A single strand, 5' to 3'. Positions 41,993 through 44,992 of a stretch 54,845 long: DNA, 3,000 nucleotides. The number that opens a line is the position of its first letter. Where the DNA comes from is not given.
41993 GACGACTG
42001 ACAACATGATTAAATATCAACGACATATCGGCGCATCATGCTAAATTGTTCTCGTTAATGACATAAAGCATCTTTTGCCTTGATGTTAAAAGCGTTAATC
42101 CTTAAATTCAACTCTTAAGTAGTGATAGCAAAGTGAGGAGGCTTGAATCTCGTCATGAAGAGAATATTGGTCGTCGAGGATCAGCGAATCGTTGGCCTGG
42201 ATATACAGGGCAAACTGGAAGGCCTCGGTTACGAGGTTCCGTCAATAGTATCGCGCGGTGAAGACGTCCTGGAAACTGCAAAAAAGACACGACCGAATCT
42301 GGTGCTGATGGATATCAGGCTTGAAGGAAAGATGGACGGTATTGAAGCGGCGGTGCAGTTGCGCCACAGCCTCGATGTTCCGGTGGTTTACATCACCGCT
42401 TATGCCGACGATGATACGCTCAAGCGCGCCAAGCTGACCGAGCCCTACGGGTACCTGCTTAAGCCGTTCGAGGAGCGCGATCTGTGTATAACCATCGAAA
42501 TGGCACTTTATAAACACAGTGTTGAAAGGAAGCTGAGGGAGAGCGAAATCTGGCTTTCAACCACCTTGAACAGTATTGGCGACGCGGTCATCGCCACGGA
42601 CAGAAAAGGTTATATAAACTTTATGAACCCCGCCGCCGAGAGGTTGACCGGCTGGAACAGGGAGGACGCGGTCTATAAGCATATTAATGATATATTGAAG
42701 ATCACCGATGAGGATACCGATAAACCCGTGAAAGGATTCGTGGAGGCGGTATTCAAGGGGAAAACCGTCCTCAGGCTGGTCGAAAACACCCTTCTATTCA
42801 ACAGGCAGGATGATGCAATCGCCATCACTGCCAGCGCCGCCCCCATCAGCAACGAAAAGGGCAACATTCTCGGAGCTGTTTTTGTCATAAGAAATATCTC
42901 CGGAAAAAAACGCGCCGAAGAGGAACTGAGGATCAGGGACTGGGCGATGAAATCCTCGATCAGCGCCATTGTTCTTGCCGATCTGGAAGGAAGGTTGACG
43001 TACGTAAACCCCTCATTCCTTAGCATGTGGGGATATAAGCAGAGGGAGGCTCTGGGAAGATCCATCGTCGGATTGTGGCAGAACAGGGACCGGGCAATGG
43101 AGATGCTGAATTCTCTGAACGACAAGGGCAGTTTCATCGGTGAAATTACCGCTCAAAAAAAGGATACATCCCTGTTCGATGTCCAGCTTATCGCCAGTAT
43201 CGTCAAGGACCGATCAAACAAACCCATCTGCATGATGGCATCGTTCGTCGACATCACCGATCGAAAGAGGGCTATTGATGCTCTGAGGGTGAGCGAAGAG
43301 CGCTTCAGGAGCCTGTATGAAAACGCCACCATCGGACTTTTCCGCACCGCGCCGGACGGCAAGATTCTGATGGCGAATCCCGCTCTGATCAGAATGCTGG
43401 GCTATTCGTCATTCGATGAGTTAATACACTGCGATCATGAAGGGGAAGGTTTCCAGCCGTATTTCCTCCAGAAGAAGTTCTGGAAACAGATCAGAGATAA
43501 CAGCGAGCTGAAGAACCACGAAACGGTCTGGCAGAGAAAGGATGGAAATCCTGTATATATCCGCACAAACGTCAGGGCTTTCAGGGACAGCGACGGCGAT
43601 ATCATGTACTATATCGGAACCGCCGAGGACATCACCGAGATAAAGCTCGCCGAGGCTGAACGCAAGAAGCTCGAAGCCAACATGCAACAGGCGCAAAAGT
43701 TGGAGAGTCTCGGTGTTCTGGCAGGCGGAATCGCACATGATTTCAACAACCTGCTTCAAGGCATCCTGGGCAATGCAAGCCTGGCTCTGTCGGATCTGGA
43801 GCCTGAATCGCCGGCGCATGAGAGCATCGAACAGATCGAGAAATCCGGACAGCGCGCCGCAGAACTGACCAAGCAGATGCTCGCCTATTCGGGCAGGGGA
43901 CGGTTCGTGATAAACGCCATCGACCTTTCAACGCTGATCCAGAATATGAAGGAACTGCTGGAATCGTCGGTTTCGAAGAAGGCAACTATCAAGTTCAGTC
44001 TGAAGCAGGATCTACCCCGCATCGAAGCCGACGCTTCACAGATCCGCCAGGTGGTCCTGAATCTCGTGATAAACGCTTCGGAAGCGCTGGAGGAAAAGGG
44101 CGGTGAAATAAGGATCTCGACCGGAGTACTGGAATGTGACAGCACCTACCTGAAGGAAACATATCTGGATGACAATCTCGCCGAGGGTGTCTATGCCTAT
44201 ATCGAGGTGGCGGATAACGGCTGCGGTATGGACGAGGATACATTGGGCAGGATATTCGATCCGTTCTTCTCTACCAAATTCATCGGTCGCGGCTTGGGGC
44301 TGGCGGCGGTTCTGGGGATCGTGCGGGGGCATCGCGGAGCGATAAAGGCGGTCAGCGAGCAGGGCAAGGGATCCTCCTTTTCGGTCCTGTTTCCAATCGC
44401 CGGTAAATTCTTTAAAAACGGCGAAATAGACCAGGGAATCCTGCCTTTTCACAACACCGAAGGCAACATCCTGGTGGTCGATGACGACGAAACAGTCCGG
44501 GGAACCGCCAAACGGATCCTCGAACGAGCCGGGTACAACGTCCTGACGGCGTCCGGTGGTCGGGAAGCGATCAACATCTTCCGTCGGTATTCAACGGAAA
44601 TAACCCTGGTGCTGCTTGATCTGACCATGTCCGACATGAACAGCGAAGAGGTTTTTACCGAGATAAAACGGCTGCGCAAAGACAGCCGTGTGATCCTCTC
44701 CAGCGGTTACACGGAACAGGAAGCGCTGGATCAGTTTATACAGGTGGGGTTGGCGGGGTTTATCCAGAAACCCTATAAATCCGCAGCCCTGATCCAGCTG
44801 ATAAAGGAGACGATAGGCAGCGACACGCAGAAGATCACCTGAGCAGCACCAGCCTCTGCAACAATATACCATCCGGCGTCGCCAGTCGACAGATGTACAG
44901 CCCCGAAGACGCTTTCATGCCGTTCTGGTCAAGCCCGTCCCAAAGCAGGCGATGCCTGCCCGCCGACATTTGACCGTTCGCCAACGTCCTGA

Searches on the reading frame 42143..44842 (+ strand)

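Call 82: search_protein_families(library=pfam, proteins=[window:42143-44842:+], max_evalue=0.0001)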
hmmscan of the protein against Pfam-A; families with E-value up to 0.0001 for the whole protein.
window:42143-44842:+ (899 aa): 8 families
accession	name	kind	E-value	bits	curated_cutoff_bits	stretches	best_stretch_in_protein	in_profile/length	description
PF00072.30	Response_reg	-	1.1e-40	138.7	30.2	2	776-887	1-110/111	Response regulator receiver domain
PF00989.32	PAS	-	2.8e-40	137.3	22.6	3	140-252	5-113/113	PAS fold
PF13426.13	PAS_9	-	2.8e-36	124.3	27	3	402-499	7-103/103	PAS domain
PF13188.13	PAS_8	-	1.5e-23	82.3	21.8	2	386-430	1-45/65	PAS domain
PF08448.16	PAS_4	-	1.8e-22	80.1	23.1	2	142-255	1-108/110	PAS fold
PF02518.31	HATPase_c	-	3.9e-18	66.3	26.4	1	630-752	2-109/111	Histidine kinase-, DNA gyrase B-, and HSP90-like ATPase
PF08447.18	PAS_3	-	9.6e-16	58.3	25.6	0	286-365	2-86/89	PAS fold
PF00512.31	HisKA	-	1.4e-07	31.9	26.9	1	526-583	5-61/66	His Kinase A (phospho-acceptor) domain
